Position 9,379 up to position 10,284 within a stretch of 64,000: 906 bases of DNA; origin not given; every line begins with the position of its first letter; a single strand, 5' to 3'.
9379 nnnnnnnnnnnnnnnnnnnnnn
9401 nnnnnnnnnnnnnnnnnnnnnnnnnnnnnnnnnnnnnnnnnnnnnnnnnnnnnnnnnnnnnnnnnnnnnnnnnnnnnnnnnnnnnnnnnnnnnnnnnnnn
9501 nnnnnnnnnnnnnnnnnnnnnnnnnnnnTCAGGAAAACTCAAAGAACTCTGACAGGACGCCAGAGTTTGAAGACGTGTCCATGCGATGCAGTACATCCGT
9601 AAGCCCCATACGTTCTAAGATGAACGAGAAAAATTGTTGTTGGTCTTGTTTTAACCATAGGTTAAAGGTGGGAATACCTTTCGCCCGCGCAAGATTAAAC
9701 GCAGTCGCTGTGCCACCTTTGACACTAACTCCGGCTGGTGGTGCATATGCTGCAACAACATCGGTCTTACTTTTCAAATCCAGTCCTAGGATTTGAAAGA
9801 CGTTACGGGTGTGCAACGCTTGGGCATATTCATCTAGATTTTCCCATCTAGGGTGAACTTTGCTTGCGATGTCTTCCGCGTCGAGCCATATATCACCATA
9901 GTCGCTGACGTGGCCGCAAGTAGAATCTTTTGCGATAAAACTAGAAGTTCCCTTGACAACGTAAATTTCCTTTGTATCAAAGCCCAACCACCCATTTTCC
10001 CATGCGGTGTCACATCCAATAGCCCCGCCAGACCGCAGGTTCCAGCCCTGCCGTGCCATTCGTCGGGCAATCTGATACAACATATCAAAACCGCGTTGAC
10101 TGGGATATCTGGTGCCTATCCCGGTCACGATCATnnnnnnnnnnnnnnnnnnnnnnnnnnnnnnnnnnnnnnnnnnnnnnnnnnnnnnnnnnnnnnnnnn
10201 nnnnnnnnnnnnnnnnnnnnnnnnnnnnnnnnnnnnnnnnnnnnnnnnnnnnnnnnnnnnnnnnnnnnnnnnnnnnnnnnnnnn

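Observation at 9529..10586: Translationally coupled NADAR and SLOG gene pair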

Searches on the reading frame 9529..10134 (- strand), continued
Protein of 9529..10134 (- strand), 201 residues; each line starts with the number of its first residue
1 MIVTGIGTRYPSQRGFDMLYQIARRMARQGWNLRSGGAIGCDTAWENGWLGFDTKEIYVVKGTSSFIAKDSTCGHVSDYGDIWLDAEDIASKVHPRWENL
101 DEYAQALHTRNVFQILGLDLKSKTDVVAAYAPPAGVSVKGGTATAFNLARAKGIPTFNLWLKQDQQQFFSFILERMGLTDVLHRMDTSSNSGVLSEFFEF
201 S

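Call 40: find_encoding_contigs(protein=P0019, flank=3000, max_places=3)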
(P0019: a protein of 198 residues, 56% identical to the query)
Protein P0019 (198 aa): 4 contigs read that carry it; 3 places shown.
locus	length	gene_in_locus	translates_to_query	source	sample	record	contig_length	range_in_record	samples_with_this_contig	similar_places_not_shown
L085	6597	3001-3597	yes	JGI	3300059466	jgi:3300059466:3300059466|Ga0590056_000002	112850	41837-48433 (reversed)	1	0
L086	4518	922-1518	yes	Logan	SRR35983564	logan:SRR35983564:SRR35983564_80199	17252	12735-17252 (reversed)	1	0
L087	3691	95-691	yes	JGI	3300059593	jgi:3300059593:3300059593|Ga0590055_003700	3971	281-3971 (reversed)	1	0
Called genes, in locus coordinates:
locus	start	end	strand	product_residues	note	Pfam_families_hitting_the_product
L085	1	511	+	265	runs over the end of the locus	PF00149:Metallophos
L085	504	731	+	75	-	-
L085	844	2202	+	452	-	PF01145:Band_7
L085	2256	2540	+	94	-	-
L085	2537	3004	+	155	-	PF08010:Phage_30_3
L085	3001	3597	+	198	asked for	-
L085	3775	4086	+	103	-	-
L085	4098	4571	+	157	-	-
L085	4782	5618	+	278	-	-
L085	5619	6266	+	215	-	-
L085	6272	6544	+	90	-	-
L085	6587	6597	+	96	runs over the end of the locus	PF26835:Phage_T4_Y04K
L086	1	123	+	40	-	?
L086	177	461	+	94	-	-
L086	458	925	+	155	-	PF08010:Phage_30_3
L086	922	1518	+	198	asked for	-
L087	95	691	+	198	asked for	-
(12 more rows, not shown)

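Call 41: find_encoding_contigs(protein=P0018, flank=3000, max_places=3)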
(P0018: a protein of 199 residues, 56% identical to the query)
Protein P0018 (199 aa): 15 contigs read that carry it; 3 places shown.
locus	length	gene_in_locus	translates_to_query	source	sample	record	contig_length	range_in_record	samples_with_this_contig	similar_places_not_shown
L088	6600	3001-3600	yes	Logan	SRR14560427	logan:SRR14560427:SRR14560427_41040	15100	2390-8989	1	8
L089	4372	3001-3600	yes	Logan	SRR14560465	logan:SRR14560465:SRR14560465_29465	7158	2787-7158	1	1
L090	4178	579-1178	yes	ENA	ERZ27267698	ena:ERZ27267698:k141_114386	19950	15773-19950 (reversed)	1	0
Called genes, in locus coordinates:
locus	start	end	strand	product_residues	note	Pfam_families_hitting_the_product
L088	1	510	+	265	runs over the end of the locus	PF00149:Metallophos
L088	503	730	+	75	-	-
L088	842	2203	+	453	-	PF01145:Band_7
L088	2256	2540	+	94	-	-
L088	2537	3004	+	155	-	PF08010:Phage_30_3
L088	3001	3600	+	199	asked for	-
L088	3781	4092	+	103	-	-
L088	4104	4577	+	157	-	-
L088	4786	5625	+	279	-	-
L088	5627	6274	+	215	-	-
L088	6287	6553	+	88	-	-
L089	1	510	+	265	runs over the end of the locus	PF00149:Metallophos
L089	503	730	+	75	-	-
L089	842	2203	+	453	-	PF01145:Band_7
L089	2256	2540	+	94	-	-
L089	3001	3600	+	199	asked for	-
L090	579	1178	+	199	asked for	-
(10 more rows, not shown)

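Call 71: search_protein_representatives(alignment_id=A1)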
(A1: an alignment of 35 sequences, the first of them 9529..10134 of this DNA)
Query: 35 sequences, 182 profile positions. Proteins with E-value up to 0.001 (for the whole library): 6183; up to 1e-10: 4850; up to 1e-30: 2329. The best 150 are listed.
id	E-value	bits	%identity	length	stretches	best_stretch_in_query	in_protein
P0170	2.1e-72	258.8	-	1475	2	2-175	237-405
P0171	6.5e-70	250.7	-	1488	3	2-175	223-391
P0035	8.3e-61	221.0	-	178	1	2-172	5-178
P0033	1.2e-58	214.0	-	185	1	1-175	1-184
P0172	1.5e-58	213.7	-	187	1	1-174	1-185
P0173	3.1e-58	212.6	-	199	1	2-175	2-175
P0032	4.3e-58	212.2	-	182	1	1-175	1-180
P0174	2.7e-57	209.6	-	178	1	2-176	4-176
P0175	8.8e-57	207.9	-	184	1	1-171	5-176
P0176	1.1e-56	207.6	-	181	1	3-175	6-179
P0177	7.9e-56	204.8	-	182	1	2-174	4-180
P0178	1.9e-55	203.5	-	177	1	2-173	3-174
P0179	4.8e-55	202.2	-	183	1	2-173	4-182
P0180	1.3e-54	200.8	-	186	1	1-176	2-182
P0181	1.5e-54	200.7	-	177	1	2-172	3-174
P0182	2.2e-54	200.1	-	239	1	2-177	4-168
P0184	3.1e-54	199.6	-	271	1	2-178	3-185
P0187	7.1e-54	198.4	-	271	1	2-178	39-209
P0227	5.5e-51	189.0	-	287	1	3-173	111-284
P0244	1.7e-50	187.4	-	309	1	2-177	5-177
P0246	1.9e-50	187.3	-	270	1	2-172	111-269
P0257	5.4e-50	185.8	-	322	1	3-175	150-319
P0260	7.7e-50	185.3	-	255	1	2-171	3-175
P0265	2.4e-49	183.7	-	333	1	2-173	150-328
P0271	4.0e-49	182.9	-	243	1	3-173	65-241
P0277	5.7e-49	182.4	-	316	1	1-176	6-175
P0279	6.4e-49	182.3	-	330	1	2-176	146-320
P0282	7.2e-49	182.1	-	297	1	1-175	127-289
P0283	7.3e-49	182.1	-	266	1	2-174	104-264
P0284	7.7e-49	182.0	-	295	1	1-176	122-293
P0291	1.2e-48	181.4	-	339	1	1-161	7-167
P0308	5.2e-48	179.3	-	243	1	1-175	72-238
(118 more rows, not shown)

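Call 72: search_protein_families(library=pfam, proteins=[P0257, P0265, P0279, P0282, P0284, P0227, P0246, P0283, P0244, P0277], max_evalue=0.01)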
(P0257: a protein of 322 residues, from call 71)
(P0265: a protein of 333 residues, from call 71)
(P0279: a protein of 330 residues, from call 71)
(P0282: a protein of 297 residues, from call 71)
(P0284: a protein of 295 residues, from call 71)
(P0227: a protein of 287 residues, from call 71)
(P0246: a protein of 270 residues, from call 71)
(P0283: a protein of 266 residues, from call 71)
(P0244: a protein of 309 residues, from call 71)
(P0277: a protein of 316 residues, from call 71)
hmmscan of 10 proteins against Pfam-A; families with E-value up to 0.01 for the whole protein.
P0257 (322 aa): 4 families
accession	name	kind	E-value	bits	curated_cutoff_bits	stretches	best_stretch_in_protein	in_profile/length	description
PF08719.17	NADAR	-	2.6e-18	67.3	35.1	1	9-137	10-163/163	NADAR domain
PF08010.17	Phage_30_3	-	0.0006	20.1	36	1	12-63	7-58/138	Bacteriophage protein GP30.3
PF02481.21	DNA_processg_A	-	0.00064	19.4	29.6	1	153-231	50-127/212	DNA recombination-mediator protein A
PF18306.6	LDcluster4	-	0.0021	18.2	26.3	1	153-201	7-56/151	SLOG cluster4 family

P0265 (333 aa): 3 families
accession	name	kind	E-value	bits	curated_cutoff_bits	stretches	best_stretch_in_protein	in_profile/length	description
PF08719.17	NADAR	-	4.8e-24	85.9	35.1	1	10-144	7-161/163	NADAR domain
PF18306.6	LDcluster4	-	0.00033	20.7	26.3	1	154-198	7-52/151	SLOG cluster4 family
PF02481.21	DNA_processg_A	-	0.00052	19.7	29.6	1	152-196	48-92/212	DNA recombination-mediator protein A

P0279 (330 aa): 3 families
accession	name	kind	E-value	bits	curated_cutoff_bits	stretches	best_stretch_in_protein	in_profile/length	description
PF14216.11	DUF4326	-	2.5e-14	54.1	25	1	47-133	4-81/82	Domain of unknown function (DUF4326)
PF22751.1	DUF488-N3a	-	0.003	18.3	27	1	102-137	78-115/118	Active DUF488-N3 subclade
PF02481.21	DNA_processg_A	-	0.0032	17.1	29.6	1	146-195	46-96/212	DNA recombination-mediator protein A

P0282 (297 aa): 1 family
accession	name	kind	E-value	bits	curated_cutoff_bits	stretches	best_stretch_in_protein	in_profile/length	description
PF02481.21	DNA_processg_A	-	0.0002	21.1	29.6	1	125-174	43-92/212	DNA recombination-mediator protein A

P0284 (295 aa): 2 families
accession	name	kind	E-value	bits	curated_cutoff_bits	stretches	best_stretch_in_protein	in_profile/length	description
PF14216.11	DUF4326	-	1.6e-14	54.7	25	1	13-105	5-81/82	Domain of unknown function (DUF4326)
PF21518.3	Sas-5-like_implico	-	0.0053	16.8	27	0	58-83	13-38/44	Spindle assembly abnormal protein 5, implico domain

P0227 (287 aa): 1 family
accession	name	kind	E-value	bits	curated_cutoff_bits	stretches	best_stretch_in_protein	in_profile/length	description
PF14216.11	DUF4326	-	3.5e-14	53.7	25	1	9-97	3-81/82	Domain of unknown function (DUF4326)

P0246 (270 aa): 2 families
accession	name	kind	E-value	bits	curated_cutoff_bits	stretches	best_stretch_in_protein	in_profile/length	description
PF14216.11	DUF4326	-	3.6e-13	50.4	25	1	3-100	2-82/82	Domain of unknown function (DUF4326)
PF02481.21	DNA_processg_A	-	0.0024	17.5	29.6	1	108-156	43-91/212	DNA recombination-mediator protein A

P0283 (266 aa): 1 family
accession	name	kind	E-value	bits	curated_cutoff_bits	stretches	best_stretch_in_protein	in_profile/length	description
PF02481.21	DNA_processg_A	-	0.0016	18.1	29.6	1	102-149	44-92/212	DNA recombination-mediator protein A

P0244 (309 aa): 1 family
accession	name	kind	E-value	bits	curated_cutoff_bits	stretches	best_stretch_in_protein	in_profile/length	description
PF02481.21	DNA_processg_A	-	0.0016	18.1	29.6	1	9-52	50-93/212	DNA recombination-mediator protein A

P0277 (316 aa): 1 family
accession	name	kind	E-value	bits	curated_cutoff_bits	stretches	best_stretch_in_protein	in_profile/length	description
PF02481.21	DNA_processg_A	-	0.0067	16.1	29.6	0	4-50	43-89/212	DNA recombination-mediator protein A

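Call 73: search_protein_families(library=pfam, proteins=[P0170, P0171, P0291, P0184, P0187, P0260, P0182, P0271, P0308], max_evalue=0.01)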
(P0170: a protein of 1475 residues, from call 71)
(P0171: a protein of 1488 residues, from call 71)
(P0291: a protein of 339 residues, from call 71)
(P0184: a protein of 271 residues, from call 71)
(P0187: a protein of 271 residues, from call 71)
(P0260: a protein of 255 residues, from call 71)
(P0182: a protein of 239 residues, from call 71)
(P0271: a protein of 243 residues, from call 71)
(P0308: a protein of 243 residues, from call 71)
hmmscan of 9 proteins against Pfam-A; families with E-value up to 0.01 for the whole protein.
P0170 (1475 aa): 4 families
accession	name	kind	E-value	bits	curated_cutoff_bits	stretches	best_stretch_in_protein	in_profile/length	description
PF08719.17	NADAR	-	1e-16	62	35.1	1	1221-1349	26-163/163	NADAR domain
PF10686.14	YAcAr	-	2.5e-11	43.7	28.2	1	440-495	2-57/66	YspA, cpYpsA-related SLOG family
PF18306.6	LDcluster4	-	1.7e-07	31.4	26.3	0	603-659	7-64/151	SLOG cluster4 family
PF02481.21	DNA_processg_A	-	0.0003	20.5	29.6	1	238-282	47-91/212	DNA recombination-mediator protein A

P0171 (1488 aa): 5 families
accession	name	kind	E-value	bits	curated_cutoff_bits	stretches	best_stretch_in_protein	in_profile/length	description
PF08719.17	NADAR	-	2.7e-25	89.9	35.1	1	1218-1359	8-163/163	NADAR domain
PF10686.14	YAcAr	-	6.2e-07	29.6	28.2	1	492-535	14-57/66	YspA, cpYpsA-related SLOG family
PF08010.17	Phage_30_3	-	6.9e-05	23.1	36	0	1221-1252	5-36/138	Bacteriophage protein GP30.3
PF18306.6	LDcluster4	-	9.9e-05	22.4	26.3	0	645-692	8-56/151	SLOG cluster4 family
PF02481.21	DNA_processg_A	-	0.00025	20.8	29.6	0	221-265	44-88/212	DNA recombination-mediator protein A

P0291 (339 aa): 0 families

P0184 (271 aa): 0 families

P0187 (271 aa): 1 family
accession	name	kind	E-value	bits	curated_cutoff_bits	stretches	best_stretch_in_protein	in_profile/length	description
PF02481.21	DNA_processg_A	-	0.003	17.2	29.6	1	42-82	49-89/212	DNA recombination-mediator protein A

P0260 (255 aa): 0 families

P0182 (239 aa): 1 family
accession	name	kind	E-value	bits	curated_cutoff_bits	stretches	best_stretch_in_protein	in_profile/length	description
PF02481.21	DNA_processg_A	-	0.00092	18.9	29.6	1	8-53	50-95/212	DNA recombination-mediator protein A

P0271 (243 aa): 1 family
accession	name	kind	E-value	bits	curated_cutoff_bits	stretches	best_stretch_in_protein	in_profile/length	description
PF02481.21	DNA_processg_A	-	0.00057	19.6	29.6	1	60-107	42-89/212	DNA recombination-mediator protein A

P0308 (243 aa): 1 family
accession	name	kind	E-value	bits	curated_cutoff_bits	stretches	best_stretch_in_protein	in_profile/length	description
PF02481.21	DNA_processg_A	-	0.0086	15.7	29.6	0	72-115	45-88/212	DNA recombination-mediator protein A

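Call 80: list_cluster_members(proteins=[P0257, P0265, P0170, P0171, P0279, P0284])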
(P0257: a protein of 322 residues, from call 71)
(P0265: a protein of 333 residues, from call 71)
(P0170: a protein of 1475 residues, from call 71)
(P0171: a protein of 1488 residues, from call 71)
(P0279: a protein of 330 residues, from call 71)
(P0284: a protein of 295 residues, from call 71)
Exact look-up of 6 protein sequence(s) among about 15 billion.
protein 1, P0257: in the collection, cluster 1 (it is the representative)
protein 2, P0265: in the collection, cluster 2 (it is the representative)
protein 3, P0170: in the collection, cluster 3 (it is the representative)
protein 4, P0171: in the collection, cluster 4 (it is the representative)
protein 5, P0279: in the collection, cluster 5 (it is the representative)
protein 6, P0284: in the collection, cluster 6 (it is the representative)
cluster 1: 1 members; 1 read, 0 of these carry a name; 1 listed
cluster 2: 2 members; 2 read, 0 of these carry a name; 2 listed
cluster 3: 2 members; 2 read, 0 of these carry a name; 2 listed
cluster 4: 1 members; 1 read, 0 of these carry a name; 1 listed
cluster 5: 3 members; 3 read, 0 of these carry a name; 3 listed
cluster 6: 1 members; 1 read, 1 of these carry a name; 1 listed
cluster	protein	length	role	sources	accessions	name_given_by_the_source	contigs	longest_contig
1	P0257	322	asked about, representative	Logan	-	-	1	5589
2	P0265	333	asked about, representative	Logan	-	-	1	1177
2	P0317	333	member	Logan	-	-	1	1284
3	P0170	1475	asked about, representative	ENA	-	-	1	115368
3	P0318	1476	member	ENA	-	-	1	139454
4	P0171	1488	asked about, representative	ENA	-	-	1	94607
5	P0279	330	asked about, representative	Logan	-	-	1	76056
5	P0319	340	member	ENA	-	-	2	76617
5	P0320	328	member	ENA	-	-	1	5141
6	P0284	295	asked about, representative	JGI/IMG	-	hypothetical protein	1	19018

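Call 101: search_dna_similar(query=window:9529-10134:-, collection=phages, mode=protein, max_rows=45, rows=spread)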
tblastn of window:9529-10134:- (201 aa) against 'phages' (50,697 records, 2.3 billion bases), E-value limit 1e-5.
Records with a match: 1483; places in all: 1483; records where one place covers at least 80% of the query: 877.
Best place of each record, by identity: <60% 1483.
By first word of the organism name: Klebsiella 315; Pseudomonas 299; Escherichia 179; Aeromonas 97; Vibrio 95; Acinetobacter 70; Enterobacter 55; Cronobacter 36; Salmonella 36; Serratia 35; and 48 more.
By host as written in the record: - 119; Klebsiella pneumoniae 108; Pseudomonas aeruginosa 102; Escherichia coli 55; Pseudomonas aeruginosa PAO1 36; Vibrio harveyi BAA-1116 36; Aeromonas hydrophila 26; Aeromonas salmonicida 26; and 434 more.
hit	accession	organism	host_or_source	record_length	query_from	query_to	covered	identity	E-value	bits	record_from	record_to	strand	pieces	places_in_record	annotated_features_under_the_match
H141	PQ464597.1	Pseudomonas phage Milchi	Pseudomonas poae Z9_5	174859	1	200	100%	52.0%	2e-60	208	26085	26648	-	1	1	DprA-like DNA recombination-mediator protein | hypothetical protein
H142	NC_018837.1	Pectobacterium phage My1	-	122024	5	174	85%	36.6%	2e-19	91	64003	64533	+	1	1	DprA-like DNA recombination-mediator protein | hypothetical protein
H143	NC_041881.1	Pseudomonas phage pf16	Pseudomonas putida PpG1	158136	4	178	87%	34.1%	3e-19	91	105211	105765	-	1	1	DprA-like DNA recombination-mediator protein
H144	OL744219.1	Enterobacter phage vB_ExiM_F5M1E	Enterobacter hormaechei subsp. ...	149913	4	173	85%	34.6%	1e-15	80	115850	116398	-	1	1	hypothetical protein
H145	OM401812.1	Escherichia phage vB_EcoM_PD211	Escherichia coli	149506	1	179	89%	32.7%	6e-12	69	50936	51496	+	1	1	record has no annotation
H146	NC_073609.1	Pseudomonas phage vB_PaM_EPA1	Pseudomonas aeruginosa PAO1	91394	4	172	84%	34.4%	1e-23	102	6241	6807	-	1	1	DNA processing protein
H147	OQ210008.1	Pseudomonas phage JS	Pseudomonas aeruginosa Paer42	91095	4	172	84%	34.4%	2e-23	102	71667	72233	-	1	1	hypothetical protein (x2)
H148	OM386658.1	Escherichia phage vB_EcoM_ESCO32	Escherichia coli DH5a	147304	1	179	89%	32.5%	7e-12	69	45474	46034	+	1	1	hypothetical protein (x2)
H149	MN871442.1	Aeromonas phage Aszh-1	Aeromonas salmonicida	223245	2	159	79%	36.4%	8e-18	86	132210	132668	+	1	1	record has no annotation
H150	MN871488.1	Pseudomonas phage PaYy-2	Pseudomonas aeruginosa PAO1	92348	4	172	84%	33.9%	2e-22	100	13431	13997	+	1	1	record has no annotation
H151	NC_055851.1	Vibrio phage Athena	Vibrio harveyi BAA-1116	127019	6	176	85%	33.2%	1e-15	80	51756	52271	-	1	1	DprA-like DNA recombination-mediator protein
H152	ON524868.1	Pseudomonas phage vB_PaeM_RP12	Pseudomonas aeruginosa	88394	1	159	79%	35.4%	5e-19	90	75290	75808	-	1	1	putative DNA recombination-mediator protein A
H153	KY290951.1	Aeromonas phage 31.2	Aeromonas salmonicida HER1084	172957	4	172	84%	33.0%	7e-19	89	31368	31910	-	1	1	hypothetical protein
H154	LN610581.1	Pseudomonas phage vB_PaeM_PAO1_Ab04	Pseudomonas aeruginosa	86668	1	159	79%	34.7%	6e-19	89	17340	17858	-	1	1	none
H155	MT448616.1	Vibrio phage BBMuffin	Vibrio harveyi BAA-1116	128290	6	176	85%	32.2%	2e-15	79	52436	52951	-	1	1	hypothetical protein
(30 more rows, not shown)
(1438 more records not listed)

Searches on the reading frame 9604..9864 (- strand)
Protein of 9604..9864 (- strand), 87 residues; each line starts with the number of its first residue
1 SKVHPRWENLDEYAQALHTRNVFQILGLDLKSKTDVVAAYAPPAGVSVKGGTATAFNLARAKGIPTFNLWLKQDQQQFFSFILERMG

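Call 58: search_solved_structures(query=window:9604-9864:-, max_evalue=10, show_alignments=5)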
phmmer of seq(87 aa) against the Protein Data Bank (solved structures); distinct sequences matched with E-value up to 10: 29.
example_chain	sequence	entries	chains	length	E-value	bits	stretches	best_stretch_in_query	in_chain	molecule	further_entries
4yza_A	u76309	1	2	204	0.014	18.7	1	6-70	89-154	Pectate lyase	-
4yz0_A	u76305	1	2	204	0.071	16.4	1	6-70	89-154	Pectate lyase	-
4z03_A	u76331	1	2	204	0.072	16.4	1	6-70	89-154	Pectate lyase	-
4yzq_A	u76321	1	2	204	0.1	16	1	6-70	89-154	Pectate lyase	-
4ew9_A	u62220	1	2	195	0.13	15.6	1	6-70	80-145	Pectate lyase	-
3t9g_A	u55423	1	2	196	0.13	15.6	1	6-70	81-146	Pectate lyase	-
4z06_A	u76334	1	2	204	0.33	14.3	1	6-69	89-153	Pectate lyase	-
4tsr_A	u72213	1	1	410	0.35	14.2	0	27-77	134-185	Periplasmic AppA protein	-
4yzx_A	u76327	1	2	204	0.37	14.1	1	6-70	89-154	Pectate lyase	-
7z2t_A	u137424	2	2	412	0.44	13.9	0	27-77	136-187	Acidphosphatase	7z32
1dkp_A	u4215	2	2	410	0.44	13.9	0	27-77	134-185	PHYTASE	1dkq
1dkm_A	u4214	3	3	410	0.45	13.9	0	27-77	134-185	PHYTASE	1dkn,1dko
7z2w_A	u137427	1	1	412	0.45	13.9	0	27-77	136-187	Acidphosphatase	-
1dkl_A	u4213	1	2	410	0.47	13.8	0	27-77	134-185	PHYTASE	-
7z3v_A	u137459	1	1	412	0.48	13.8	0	27-77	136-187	Acidphosphatase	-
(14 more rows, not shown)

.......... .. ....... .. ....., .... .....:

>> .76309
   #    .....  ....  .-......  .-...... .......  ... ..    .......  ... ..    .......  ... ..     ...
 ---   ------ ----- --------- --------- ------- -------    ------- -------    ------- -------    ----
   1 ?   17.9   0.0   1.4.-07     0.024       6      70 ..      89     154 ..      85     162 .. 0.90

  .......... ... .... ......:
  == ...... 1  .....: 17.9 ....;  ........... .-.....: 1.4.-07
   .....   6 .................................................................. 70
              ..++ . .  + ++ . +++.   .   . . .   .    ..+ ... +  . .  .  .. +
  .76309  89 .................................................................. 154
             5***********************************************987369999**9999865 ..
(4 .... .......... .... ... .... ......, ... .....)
